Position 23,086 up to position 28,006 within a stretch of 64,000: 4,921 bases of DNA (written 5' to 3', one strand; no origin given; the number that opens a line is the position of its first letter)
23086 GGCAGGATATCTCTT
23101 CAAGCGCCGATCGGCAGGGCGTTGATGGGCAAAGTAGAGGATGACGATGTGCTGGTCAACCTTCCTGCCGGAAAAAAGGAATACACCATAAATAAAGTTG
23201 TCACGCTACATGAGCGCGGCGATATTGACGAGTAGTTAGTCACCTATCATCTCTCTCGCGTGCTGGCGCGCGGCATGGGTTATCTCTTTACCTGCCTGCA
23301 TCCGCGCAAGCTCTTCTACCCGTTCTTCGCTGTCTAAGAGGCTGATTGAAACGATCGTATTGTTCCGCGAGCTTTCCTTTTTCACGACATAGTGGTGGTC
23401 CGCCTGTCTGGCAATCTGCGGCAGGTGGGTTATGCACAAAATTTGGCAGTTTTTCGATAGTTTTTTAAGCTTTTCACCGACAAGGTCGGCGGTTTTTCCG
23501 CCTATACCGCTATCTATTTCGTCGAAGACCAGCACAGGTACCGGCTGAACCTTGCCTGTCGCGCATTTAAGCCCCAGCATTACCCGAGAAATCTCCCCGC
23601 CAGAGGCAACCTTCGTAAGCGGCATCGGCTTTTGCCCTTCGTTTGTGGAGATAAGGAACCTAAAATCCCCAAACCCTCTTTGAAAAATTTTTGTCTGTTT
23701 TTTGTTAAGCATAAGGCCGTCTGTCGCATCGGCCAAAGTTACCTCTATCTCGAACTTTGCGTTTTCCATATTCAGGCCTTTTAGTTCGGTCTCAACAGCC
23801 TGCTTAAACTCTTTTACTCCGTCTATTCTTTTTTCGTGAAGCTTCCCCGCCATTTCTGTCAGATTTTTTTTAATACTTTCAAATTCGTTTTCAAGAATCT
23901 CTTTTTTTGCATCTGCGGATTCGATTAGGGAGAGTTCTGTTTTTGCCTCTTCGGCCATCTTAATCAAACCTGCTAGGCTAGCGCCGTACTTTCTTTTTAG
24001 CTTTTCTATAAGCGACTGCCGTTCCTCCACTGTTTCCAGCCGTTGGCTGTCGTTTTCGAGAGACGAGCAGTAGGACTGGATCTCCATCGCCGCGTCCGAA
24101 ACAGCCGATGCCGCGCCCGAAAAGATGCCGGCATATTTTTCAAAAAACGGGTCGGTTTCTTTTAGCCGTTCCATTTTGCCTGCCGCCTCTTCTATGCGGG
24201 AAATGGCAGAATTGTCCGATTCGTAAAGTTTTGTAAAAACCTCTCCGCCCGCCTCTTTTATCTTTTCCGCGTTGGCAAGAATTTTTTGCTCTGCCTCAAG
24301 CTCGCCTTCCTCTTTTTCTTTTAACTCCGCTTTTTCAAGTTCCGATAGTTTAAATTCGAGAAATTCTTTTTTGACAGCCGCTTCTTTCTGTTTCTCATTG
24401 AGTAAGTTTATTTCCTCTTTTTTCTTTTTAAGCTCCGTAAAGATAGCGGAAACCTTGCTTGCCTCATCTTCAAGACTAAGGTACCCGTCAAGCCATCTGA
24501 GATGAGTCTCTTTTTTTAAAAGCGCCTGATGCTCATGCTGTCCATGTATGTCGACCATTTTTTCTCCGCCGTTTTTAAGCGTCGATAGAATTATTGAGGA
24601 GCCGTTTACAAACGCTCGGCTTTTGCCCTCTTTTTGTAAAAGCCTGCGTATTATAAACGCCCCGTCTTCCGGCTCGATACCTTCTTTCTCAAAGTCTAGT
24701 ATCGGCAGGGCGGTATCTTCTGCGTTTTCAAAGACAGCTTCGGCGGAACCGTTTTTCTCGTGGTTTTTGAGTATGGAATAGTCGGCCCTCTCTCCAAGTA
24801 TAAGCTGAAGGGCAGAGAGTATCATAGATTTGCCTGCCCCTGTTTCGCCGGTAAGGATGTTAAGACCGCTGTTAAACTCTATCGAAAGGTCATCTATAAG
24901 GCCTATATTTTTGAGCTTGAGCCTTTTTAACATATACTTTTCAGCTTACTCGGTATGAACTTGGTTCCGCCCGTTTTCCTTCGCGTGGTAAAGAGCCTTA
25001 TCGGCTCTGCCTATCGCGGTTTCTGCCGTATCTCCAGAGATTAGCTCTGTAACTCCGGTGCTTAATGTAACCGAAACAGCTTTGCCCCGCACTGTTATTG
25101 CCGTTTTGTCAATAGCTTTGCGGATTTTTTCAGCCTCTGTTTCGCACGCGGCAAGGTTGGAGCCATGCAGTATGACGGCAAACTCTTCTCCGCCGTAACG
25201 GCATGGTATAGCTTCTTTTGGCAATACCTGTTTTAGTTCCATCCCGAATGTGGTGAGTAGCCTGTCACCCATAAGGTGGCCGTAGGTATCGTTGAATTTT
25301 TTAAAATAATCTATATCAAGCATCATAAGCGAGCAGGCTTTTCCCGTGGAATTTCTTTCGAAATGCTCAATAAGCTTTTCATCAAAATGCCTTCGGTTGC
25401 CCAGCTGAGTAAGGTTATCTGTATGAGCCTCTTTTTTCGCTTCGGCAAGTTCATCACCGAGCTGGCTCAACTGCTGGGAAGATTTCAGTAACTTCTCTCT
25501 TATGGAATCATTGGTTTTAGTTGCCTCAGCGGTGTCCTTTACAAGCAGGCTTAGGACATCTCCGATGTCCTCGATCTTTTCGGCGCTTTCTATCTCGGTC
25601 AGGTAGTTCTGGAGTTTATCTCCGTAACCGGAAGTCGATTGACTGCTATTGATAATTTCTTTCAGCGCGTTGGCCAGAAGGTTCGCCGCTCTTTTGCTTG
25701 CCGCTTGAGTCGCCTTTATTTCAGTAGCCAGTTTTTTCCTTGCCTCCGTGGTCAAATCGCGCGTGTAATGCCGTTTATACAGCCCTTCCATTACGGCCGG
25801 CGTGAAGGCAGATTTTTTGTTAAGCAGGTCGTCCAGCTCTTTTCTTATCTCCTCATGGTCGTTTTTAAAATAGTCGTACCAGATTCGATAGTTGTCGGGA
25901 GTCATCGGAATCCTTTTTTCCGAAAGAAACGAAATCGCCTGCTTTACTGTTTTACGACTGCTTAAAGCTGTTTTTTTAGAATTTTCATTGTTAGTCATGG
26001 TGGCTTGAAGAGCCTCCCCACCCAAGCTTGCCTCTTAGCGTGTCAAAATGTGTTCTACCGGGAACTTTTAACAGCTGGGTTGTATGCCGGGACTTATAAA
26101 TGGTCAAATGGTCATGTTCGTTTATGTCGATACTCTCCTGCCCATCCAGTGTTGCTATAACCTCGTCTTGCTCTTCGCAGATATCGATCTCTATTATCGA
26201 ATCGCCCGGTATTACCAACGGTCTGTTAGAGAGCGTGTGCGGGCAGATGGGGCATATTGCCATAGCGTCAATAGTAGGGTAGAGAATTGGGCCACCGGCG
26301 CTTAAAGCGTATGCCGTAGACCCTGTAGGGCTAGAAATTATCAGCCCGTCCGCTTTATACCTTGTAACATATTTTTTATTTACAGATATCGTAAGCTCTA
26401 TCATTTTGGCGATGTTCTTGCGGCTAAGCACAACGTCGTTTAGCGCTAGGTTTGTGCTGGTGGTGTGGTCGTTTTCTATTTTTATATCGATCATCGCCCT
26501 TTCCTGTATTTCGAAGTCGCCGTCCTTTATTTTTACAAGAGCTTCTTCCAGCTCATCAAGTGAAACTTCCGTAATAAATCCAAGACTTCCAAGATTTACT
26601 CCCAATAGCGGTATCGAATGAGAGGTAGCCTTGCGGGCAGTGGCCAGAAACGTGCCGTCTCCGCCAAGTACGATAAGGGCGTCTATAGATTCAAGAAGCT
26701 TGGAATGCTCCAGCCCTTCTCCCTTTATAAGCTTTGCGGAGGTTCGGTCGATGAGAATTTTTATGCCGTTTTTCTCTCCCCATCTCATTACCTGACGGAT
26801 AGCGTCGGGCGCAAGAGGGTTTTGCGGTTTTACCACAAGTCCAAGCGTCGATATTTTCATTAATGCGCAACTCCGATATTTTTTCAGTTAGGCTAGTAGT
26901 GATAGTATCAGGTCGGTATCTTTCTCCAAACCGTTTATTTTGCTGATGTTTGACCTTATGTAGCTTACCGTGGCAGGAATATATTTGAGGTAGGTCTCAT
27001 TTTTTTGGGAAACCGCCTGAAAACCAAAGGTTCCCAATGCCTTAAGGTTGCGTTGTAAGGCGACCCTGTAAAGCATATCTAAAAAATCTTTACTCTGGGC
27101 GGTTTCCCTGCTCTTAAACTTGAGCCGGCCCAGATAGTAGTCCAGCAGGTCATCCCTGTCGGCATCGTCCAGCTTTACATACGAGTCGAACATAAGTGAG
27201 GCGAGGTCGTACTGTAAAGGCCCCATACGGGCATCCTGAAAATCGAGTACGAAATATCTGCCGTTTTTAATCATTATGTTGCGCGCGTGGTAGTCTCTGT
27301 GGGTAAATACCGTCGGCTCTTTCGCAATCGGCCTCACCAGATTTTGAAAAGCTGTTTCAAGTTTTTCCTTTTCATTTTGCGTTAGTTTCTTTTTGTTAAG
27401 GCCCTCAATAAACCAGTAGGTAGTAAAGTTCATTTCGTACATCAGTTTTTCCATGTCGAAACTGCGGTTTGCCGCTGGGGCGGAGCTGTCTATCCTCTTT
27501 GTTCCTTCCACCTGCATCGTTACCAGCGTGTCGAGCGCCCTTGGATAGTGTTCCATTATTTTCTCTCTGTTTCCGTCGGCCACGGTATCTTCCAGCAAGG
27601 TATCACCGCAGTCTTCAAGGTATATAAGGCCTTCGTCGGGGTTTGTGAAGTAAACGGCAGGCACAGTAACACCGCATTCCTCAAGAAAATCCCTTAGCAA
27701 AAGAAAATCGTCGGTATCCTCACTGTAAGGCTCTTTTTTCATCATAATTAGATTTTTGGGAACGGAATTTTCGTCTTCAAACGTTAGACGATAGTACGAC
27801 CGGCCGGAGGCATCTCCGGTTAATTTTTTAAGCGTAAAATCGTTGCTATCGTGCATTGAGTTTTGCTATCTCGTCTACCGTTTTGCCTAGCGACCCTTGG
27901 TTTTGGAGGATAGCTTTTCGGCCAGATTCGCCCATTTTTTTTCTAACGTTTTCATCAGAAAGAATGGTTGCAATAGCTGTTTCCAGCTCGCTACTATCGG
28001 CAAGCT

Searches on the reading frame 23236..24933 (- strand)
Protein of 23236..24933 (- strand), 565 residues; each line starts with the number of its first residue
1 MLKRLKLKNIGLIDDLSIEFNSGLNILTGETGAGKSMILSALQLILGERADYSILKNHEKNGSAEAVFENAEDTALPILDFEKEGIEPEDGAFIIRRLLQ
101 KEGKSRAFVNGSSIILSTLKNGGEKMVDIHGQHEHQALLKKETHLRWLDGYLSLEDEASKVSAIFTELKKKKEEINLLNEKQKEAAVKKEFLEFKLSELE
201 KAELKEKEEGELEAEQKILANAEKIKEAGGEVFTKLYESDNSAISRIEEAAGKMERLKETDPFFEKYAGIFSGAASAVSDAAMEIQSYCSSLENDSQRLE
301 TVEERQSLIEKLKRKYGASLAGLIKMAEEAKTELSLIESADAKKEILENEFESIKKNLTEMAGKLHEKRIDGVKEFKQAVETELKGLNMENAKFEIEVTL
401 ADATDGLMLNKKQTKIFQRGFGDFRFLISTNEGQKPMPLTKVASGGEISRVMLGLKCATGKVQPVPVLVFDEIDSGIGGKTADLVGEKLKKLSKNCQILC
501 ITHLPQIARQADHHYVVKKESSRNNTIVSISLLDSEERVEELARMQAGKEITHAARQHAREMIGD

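Call 95: search_protein_families(library=pfam, proteins=[window:23236-24933:-], max_evalue=0.00001)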
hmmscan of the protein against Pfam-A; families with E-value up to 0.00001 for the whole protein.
window:23236-24933:- (565 aa): 5 families
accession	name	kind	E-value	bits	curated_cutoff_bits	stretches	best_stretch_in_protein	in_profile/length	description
PF02463.25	SMC_N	-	9.6e-19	68.1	40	1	2-521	2-215/220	RecF/RecN/SMC N terminal domain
PF13175.12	AAA_15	-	1.3e-11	45.2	32.1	1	1-507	1-373/374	AAA ATPase domain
PF13476.12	AAA_23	-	5.5e-11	43.9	27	1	4-216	1-198/201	AAA domain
PF13304.12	AAA_21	-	6.7e-06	26.8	27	0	464-507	258-302/304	AAA domain, putative AbiEii toxin, Type IV TA system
PF13555.12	AAA_29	-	7.2e-06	26.1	27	0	2-46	1-46/61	P-loop containing region of AAA domain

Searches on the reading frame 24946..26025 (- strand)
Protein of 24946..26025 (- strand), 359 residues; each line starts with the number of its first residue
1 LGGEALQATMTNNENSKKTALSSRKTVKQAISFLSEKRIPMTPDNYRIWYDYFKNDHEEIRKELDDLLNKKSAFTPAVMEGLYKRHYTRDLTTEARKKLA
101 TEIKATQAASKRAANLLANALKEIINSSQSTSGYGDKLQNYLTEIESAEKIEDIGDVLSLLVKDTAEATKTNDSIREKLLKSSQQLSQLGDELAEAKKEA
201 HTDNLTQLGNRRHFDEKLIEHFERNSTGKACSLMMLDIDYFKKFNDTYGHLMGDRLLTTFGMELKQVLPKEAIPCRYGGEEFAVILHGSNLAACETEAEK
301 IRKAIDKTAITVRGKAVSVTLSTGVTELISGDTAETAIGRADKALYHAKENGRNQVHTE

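Call 95: search_protein_families(library=pfam, proteins=[window:24946-26025:-], max_evalue=0.00001)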
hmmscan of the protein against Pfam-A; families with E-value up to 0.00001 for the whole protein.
window:24946-26025:- (359 aa): 1 family
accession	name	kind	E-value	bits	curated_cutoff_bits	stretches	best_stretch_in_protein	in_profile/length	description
PF00990.26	GGDEF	-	9.3e-45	152.7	23.8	1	200-355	1-161/161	Diguanylate cyclase, GGDEF domain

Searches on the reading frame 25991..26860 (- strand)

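Call 95: search_protein_families(library=pfam, proteins=[window:25991-26860:-], max_evalue=0.00001)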
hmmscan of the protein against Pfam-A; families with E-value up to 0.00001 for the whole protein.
window:25991-26860:- (289 aa): 2 families
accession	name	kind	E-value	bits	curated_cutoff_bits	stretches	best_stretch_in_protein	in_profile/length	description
PF20143.4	NAD_kinase_C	-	4.5e-38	130.3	23.7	1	140-265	1-125/126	ATP-NAD kinase C-terminal domain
PF01513.26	NAD_kinase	-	1.3e-17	64.7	25.5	1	56-115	70-129/130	ATP-NAD kinase N-terminal domain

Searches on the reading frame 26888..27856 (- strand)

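Call 95: search_protein_families(library=pfam, proteins=[window:26888-27856:-], max_evalue=0.00001)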
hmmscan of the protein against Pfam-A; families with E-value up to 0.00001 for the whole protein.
window:26888-27856:- (322 aa): 2 families
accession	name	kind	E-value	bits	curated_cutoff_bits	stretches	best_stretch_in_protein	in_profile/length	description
PF01636.29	APH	-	5.3e-22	79.2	23.2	1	9-242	2-230/239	Phosphotransferase enzyme family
PF02958.26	EcKL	-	3.3e-09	36.9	22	1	155-246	188-286/294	Ecdysteroid kinase-like family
